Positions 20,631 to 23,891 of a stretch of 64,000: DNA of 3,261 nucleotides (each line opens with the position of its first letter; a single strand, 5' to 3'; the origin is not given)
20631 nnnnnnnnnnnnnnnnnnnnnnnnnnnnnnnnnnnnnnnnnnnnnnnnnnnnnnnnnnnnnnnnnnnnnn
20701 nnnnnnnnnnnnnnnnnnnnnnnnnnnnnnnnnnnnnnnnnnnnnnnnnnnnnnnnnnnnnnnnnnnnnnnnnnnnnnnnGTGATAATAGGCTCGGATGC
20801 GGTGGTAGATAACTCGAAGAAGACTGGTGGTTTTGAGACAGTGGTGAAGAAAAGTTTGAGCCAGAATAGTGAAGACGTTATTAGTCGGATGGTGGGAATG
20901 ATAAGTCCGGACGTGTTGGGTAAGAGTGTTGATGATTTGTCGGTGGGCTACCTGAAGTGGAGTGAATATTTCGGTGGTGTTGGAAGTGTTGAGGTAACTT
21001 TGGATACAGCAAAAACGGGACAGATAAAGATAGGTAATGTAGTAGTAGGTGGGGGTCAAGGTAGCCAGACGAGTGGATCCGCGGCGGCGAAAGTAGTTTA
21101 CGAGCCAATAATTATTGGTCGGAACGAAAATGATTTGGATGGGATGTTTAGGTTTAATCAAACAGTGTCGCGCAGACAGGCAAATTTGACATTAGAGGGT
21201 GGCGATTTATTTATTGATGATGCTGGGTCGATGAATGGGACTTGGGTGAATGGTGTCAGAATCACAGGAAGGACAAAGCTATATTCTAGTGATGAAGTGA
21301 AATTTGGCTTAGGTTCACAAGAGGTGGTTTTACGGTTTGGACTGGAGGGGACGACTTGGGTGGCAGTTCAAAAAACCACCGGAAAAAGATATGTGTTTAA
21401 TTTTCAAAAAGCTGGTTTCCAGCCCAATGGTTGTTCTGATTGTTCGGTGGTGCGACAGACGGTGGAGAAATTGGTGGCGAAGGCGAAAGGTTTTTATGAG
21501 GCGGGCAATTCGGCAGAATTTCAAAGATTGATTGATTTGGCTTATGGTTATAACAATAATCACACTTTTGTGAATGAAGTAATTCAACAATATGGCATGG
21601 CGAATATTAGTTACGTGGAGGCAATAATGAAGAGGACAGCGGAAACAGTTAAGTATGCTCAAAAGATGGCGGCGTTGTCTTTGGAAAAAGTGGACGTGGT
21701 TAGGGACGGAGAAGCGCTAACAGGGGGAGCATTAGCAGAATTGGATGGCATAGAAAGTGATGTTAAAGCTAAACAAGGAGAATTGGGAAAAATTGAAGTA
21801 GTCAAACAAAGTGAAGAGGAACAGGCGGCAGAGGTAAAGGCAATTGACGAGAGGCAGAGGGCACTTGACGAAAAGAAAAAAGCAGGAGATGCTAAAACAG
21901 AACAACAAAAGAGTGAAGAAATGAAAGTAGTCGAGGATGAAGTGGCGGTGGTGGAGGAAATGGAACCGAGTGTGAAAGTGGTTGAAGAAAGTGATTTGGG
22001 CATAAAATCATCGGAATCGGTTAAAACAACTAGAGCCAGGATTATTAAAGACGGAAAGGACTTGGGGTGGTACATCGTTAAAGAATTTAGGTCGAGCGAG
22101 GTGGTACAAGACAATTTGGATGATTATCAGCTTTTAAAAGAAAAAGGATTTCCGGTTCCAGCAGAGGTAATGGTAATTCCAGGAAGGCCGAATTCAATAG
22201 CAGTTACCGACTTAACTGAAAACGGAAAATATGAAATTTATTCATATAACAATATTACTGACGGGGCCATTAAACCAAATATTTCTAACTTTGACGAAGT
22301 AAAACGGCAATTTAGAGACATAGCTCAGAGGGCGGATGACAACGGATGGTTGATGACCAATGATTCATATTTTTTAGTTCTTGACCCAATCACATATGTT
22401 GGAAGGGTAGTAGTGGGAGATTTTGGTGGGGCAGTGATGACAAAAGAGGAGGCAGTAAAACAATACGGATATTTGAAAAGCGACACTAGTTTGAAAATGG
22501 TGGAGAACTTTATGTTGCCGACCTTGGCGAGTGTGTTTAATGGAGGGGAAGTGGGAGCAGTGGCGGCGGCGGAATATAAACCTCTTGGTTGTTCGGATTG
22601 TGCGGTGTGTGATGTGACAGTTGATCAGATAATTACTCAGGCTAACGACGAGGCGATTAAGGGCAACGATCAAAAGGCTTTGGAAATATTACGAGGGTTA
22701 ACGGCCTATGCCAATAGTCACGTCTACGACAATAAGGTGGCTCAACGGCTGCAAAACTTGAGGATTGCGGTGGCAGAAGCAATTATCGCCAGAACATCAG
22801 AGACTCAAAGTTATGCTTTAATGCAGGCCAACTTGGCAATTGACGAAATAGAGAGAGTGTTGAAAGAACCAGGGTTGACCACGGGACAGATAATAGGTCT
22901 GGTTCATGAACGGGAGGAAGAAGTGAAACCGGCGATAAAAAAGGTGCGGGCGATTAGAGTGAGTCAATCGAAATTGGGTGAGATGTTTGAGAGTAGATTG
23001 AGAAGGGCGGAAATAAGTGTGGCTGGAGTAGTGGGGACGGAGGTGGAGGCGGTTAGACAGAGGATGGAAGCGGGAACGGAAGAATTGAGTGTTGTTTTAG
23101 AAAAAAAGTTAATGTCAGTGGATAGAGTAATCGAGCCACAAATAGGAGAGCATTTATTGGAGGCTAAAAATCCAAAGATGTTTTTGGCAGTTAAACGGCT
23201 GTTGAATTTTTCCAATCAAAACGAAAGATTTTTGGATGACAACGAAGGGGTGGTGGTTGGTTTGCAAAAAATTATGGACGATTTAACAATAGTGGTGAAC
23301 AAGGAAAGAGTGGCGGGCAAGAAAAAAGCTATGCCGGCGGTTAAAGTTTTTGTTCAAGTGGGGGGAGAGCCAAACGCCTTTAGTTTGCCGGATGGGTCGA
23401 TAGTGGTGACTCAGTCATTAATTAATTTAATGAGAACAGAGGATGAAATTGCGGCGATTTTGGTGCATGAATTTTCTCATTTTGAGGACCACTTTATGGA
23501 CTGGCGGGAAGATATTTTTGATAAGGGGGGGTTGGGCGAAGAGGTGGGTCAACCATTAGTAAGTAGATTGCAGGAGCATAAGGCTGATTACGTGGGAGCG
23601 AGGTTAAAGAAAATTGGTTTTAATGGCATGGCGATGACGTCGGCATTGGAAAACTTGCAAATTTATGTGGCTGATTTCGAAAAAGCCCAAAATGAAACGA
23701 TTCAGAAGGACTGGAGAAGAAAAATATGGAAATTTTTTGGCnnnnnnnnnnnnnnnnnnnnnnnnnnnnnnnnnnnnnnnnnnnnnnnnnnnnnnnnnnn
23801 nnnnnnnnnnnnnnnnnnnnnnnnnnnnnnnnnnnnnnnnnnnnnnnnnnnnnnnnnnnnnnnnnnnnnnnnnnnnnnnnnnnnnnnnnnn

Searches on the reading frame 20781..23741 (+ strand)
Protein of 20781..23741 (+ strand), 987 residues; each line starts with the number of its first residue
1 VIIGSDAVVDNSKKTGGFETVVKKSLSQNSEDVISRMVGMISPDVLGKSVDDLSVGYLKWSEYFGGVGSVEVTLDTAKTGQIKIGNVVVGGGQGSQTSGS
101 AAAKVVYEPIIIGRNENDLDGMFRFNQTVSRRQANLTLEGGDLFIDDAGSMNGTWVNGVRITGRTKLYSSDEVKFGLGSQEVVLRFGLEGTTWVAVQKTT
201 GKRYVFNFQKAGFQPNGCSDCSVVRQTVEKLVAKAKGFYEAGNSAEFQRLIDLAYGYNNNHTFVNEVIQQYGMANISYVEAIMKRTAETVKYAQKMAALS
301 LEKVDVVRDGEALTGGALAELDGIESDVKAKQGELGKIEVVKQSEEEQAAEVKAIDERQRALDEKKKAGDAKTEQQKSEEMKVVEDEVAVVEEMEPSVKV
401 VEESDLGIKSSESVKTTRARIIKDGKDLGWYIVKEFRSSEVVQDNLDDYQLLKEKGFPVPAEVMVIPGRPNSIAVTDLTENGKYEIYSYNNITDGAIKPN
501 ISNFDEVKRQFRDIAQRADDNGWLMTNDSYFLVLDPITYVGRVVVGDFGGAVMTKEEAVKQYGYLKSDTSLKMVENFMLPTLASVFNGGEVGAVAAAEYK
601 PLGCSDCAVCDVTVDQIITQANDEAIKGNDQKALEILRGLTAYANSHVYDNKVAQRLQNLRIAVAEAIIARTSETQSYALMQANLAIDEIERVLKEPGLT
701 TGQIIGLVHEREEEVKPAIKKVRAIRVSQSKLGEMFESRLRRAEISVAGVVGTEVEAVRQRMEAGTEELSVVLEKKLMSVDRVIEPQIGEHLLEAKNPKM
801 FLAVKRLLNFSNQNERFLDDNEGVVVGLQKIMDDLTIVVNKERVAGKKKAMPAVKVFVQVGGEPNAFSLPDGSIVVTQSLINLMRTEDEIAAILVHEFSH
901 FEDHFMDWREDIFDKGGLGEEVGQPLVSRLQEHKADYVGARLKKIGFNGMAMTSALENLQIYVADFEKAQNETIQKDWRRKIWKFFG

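Call 5: search_protein_families(library=pfam, max_evalue=0.1, proteins=[window:20781-23741:+])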
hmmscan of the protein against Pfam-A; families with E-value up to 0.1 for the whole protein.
window:20781-23741:+ (987 aa): 3 families
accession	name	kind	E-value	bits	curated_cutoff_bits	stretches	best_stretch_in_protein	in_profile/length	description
PF00498.31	FHA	-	6.3e-13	49.4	20.7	1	110-176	1-67/67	FHA domain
PF01435.24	Peptidase_M48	-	5.7e-12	46.3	20.3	1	843-902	13-77/186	Peptidase family M48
PF16697.10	Yop-YscD_cpl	-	0.00093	19.8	33.2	1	111-176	20-84/94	Inner membrane component of T3SS, cytoplasmic domain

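Call 15: search_protein_families(library=ncbifam, max_evalue=0.01, proteins=[window:20781-23741:+])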
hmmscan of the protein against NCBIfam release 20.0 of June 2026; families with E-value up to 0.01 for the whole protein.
window:20781-23741:+ (987 aa): 7 families
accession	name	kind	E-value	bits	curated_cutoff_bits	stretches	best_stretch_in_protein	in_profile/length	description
NF049868.1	FhaB_Rv0019c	equivalog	4.3e-08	33.4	125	1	102-176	80-152/158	FHA domain-containing protein FhaB/FipA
NF041660.2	oxygluDhInhib_OdhI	equivalog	1e-06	28.6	200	1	123-176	69-121/130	oxoglutarate dehydrogenase inhibitor Odhl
NF002826.0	PRK03001.1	equivalog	3.1e-05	23.3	369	0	847-902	79-137/285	zinc metalloprotease HtpX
NF002363.0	PRK01345.1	equivalog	4.2e-05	22.8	422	0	846-904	77-138/318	zinc metalloprotease HtpX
NF052573.1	HisKinEspAMyxo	equivalog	0.0002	19.5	1400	1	122-188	57-121/755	serine histidine kinase EspA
NF003965.0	PRK05457.1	equivalog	0.0022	17.4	245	0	849-902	92-146/285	protease HtpX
NF052400.1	M48_BAM_BepA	equivalog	0.0047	15.7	570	0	864-901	101-138/483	beta-barrel assembly-enhancing protease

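Call 71: search_protein_families(library=padloc, max_evalue=0.001, proteins=[window:20781-23741:+])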
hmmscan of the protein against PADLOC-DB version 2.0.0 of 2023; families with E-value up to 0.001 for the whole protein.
window:20781-23741:+ (987 aa): 0 families

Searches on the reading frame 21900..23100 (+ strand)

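Call 7: search_protein_families(library=pfam, max_evalue=10, proteins=[window:21900-23100:+])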
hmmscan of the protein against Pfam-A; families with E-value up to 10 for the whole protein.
window:21900-23100:+ (400 aa): 0 families
